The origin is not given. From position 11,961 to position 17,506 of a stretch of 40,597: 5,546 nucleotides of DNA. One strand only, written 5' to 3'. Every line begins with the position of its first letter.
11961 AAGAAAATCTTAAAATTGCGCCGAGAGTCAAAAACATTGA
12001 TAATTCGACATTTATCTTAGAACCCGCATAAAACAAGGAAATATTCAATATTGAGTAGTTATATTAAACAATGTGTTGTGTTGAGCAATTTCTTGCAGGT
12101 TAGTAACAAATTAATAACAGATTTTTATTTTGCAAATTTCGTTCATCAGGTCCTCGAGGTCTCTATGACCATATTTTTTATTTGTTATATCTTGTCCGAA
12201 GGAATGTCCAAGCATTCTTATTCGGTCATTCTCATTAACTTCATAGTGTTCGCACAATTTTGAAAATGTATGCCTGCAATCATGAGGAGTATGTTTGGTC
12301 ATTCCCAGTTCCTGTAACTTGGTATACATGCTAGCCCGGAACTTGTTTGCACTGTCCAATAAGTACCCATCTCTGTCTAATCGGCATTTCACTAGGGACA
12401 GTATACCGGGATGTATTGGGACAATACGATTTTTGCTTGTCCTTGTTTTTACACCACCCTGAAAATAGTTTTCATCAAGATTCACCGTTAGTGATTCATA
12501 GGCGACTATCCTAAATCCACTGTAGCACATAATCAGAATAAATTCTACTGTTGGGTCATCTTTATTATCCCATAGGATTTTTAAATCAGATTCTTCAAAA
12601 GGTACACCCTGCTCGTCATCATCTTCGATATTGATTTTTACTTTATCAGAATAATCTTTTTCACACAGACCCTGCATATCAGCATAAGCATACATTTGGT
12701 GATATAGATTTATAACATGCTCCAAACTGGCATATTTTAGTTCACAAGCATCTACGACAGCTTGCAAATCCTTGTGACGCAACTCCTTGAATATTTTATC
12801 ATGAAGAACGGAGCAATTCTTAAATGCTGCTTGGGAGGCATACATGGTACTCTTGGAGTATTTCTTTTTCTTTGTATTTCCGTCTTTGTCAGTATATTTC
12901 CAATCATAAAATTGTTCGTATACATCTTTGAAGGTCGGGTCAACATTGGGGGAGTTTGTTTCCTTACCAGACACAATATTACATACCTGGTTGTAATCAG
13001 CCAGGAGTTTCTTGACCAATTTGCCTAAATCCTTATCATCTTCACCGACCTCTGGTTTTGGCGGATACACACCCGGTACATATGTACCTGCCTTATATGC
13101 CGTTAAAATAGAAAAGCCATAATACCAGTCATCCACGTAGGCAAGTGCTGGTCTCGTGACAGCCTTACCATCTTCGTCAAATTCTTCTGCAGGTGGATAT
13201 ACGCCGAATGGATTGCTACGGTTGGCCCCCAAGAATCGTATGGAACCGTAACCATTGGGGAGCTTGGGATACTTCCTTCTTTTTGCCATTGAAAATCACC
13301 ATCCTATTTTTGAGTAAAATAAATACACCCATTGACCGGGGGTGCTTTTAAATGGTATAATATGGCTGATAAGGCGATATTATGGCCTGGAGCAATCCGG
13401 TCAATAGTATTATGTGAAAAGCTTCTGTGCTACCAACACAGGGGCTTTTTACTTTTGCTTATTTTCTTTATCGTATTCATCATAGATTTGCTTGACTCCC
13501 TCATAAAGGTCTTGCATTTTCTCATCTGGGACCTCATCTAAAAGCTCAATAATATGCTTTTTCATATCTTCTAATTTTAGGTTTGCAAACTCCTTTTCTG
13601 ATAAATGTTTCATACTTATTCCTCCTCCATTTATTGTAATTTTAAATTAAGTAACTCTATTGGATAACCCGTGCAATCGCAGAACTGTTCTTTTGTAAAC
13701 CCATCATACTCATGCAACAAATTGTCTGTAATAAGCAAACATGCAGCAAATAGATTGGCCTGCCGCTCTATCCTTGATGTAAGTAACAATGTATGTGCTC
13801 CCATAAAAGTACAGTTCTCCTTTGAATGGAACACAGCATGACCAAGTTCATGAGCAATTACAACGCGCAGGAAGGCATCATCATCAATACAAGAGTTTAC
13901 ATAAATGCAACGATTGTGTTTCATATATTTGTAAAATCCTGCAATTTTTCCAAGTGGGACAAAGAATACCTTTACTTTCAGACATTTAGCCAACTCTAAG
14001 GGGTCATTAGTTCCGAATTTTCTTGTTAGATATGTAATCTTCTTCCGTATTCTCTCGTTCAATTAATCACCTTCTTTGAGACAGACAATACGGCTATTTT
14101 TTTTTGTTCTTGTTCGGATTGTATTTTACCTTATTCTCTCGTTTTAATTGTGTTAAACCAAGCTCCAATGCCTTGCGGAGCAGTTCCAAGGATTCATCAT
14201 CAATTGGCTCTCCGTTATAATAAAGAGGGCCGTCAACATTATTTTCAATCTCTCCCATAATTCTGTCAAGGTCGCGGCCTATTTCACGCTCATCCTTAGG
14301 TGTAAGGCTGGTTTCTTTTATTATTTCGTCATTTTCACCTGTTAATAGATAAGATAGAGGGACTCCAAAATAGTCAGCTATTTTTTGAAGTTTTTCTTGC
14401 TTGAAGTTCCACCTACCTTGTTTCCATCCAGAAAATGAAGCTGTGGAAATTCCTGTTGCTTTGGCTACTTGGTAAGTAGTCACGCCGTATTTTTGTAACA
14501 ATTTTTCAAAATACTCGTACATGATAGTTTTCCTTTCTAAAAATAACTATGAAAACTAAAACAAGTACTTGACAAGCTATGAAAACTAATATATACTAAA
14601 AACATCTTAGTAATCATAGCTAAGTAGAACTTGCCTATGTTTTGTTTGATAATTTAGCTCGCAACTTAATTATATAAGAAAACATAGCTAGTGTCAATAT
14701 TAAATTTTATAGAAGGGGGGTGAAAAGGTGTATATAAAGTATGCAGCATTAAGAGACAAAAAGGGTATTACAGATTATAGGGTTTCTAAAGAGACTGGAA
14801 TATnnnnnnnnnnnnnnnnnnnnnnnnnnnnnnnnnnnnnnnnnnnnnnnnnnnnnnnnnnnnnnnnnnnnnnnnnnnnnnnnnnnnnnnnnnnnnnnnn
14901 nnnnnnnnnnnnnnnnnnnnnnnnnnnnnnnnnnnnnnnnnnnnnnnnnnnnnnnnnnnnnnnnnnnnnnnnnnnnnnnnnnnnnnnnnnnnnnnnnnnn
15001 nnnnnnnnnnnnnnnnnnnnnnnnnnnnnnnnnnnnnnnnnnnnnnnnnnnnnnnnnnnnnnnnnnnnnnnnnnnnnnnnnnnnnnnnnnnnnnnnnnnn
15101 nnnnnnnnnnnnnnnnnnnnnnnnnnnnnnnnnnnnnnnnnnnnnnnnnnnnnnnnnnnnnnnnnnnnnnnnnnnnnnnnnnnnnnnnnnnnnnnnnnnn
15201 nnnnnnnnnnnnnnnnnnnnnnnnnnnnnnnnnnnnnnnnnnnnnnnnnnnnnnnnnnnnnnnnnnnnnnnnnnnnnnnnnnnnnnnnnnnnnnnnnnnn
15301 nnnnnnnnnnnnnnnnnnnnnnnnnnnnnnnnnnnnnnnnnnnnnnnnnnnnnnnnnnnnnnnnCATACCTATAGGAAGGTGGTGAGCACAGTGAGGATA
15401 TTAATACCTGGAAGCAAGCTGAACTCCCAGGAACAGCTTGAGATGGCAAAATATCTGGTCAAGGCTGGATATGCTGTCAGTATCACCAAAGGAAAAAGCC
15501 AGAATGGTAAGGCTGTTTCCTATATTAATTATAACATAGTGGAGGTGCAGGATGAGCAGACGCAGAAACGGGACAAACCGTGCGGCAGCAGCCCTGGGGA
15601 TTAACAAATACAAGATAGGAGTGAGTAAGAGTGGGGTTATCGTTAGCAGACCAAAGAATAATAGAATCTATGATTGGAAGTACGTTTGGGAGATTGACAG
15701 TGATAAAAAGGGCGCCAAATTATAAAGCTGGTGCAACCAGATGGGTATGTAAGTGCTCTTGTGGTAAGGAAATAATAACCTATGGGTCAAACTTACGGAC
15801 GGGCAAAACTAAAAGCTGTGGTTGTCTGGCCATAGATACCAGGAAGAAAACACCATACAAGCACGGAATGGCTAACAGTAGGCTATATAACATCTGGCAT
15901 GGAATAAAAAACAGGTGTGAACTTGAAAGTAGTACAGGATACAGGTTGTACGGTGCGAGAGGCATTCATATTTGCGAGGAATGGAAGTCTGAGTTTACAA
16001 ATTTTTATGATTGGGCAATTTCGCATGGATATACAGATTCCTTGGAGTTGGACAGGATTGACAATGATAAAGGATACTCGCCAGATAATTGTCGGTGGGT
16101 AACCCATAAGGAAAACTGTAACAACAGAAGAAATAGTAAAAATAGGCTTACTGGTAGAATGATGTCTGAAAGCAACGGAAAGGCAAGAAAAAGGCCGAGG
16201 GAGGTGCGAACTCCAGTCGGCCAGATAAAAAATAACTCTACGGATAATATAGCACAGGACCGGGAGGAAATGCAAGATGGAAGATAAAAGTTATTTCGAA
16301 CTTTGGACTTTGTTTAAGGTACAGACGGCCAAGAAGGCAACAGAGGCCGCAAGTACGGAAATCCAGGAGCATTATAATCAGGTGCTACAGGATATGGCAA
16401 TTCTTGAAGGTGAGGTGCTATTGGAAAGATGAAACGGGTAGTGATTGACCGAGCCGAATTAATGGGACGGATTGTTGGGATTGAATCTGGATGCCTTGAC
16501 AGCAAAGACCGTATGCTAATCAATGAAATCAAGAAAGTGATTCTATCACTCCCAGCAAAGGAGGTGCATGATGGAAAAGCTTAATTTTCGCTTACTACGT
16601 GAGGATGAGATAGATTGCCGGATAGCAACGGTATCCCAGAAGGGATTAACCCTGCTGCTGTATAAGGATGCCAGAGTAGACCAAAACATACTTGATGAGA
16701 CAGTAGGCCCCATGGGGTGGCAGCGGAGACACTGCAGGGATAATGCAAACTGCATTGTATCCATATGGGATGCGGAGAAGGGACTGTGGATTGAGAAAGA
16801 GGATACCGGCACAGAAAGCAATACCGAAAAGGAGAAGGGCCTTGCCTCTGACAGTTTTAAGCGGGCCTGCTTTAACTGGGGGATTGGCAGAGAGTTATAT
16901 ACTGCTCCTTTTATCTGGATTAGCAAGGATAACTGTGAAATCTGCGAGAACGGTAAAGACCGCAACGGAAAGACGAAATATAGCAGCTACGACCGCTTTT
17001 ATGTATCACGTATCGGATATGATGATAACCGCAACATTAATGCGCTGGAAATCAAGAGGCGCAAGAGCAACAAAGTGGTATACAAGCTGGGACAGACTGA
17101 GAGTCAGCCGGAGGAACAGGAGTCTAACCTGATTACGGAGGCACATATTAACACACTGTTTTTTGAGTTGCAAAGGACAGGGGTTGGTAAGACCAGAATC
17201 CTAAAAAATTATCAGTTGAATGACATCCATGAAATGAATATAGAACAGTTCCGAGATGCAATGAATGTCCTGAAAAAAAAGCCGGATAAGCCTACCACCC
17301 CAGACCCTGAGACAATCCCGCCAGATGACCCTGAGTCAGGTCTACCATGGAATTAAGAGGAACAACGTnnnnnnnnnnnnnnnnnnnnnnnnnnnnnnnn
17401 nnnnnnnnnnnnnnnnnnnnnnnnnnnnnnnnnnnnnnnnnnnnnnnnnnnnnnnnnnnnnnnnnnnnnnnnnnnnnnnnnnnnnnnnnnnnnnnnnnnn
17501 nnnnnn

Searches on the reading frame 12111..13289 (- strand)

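Call 3: search_protein_families(library=pfam, proteins=[window:12111-13289:-], max_evalue=0.01)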
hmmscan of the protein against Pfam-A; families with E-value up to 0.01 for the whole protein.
window:12111-13289:- (392 aa): 2 families
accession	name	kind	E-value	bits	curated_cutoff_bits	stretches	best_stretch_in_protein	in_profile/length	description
PF00589.27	Phage_integrase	-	0.0014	18.8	27.1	1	250-375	27-167/172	Phage integrase family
PF12872.13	OST-HTH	-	0.002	18.4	23.8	0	359-390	29-61/71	OST-HTH/LOTUS domain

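Call 5: search_protein_families(library=ncbifam, proteins=[window:12111-13289:-], max_evalue=0.01)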
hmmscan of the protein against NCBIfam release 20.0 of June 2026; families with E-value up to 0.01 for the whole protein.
window:12111-13289:- (392 aa): 1 family
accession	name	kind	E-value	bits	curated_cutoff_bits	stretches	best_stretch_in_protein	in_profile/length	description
NF008724.0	PRK11720.1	equivalog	0.0055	15.9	448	1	93-194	42-146/348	UDP-glucose--hexose-1-phosphate uridylyltransferase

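Call 6: search_protein_families(library=phrogs, proteins=[window:12111-13289:-], max_evalue=0.01)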
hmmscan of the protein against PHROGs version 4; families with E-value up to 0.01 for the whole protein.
window:12111-13289:- (392 aa): 2 families
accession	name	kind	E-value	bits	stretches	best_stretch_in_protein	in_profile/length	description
phrog_1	-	integration and excision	2.4e-24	87.5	1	107-384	157-443/611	integrase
phrog_216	-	integration and excision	1e-05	25.8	1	251-379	80-227/301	integrase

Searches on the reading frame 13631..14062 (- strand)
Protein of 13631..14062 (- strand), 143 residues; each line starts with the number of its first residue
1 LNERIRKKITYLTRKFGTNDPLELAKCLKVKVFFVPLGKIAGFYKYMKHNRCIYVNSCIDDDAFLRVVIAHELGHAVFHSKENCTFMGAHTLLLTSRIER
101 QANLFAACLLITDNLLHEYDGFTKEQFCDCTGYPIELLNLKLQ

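Call 58: search_protein_families(library=phrogs, proteins=[window:13631-14062:-], max_evalue=0.001)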
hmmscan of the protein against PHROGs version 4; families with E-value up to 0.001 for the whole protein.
window:13631-14062:- (143 aa): 5 families
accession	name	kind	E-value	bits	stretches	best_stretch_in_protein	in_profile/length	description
phrog_87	-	other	1.2e-27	98.1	1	1-142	17-161/227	metallo-protease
phrog_2439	-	transcription regulation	5.2e-08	33.2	1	40-119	172-248/367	transcriptional regulator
phrog_1914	-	unknown function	1.1e-07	32.7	1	24-125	50-157/222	-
phrog_19315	-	unknown function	4.8e-06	26.8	1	43-124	73-157/348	-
phrog_1516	-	unknown function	0.00085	20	0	40-118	63-147/227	-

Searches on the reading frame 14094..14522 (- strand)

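Call 58: search_protein_families(library=phrogs, proteins=[window:14094-14522:-], max_evalue=0.001)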
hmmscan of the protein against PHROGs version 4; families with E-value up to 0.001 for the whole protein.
window:14094-14522:- (142 aa): 13 families
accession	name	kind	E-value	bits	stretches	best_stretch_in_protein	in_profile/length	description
phrog_8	-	transcription regulation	3.3e-19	70.5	1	7-125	83-173/346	transcriptional regulator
phrog_3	-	transcription regulation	2.7e-11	44.9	1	2-114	90-202/430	transcriptional repressor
phrog_4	-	transcription regulation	7.7e-11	42.6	1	7-102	143-232/400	transcriptional repressor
phrog_2328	-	transcription regulation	5.8e-10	40.1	1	7-65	22-80/128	transcriptional repressor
phrog_2967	-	transcription regulation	6e-08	33.5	1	3-79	13-81/225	transcriptional regulator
phrog_2439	-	transcription regulation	3.7e-06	27.1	1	8-69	15-74/367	transcriptional regulator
phrog_4441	-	DNA, RNA and nucleotide metabolism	2.2e-05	25.7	1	16-69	21-74/98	HTH DNA binding protein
phrog_4583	-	transcription regulation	3.9e-05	24.6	1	8-62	18-72/81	transcriptional repressor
phrog_3037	-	transcription regulation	3.9e-05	24.5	1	18-85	33-104/189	transcriptional repressor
phrog_18104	-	transcription regulation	7.1e-05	23.6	1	19-53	19-53/57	transcriptional regulator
phrog_1994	-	DNA, RNA and nucleotide metabolism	9.4e-05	23.4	1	6-69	5-68/170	DNA binding protein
phrog_296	-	integration and excision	0.00014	21.7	1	7-52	234-280/626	DNA transposition protein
phrog_7241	-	transcription regulation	0.00032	21.7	1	13-60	74-121/122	transcriptional regulator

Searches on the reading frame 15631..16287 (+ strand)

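Call 58: search_protein_families(library=phrogs, proteins=[window:15631-16287:+], max_evalue=0.001)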
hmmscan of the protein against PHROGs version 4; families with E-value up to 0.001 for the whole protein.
window:15631-16287:+ (218 aa): 13 families
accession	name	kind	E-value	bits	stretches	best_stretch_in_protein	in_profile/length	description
phrog_374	-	DNA, RNA and nucleotide metabolism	4.1e-69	234.9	1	10-178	193-367/617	HNH endonuclease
phrog_3377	-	DNA, RNA and nucleotide metabolism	1.2e-40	140.5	1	76-178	5-107/196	HNH endonuclease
phrog_2081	-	DNA, RNA and nucleotide metabolism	2.8e-33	116.7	1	42-182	55-217/433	HNH endonuclease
phrog_8790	-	DNA, RNA and nucleotide metabolism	2.4e-32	113.8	1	64-173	6-110/241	restriction endonuclease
phrog_953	-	DNA, RNA and nucleotide metabolism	5.6e-19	69.8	1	70-172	207-311/420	HNH endonuclease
phrog_1035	-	DNA, RNA and nucleotide metabolism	2.9e-07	31.6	1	36-172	62-217/271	endonuclease VII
phrog_3322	-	DNA, RNA and nucleotide metabolism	5.4e-07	30.6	1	136-165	104-133/162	endonuclease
phrog_18493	-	unknown function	6.8e-06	27.2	1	5-47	51-90/136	-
phrog_4578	-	DNA, RNA and nucleotide metabolism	9.4e-06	26.6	1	135-176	27-69/130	HNH endonuclease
phrog_22195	-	unknown function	1e-05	26.3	1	13-71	9-63/148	-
phrog_3118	-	DNA, RNA and nucleotide metabolism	2.6e-05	24.8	1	135-162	66-93/287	HNH endonuclease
phrog_27240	-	unknown function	3.7e-05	25.1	1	15-78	8-68/132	-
phrog_28742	-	unknown function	0.00049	21.3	1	89-171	27-110/165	-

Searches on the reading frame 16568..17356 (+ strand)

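Call 58: search_protein_families(library=phrogs, proteins=[window:16568-17356:+], max_evalue=0.001)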
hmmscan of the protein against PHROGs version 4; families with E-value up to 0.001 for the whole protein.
window:16568-17356:+ (262 aa): 2 families
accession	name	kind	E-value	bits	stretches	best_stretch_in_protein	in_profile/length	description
phrog_14970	-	unknown function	2.8e-95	319.9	1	3-238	2-229/230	-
phrog_1097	-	DNA, RNA and nucleotide metabolism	2e-15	58.3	1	28-139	34-150/251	Erf-like ssDNA annealing protein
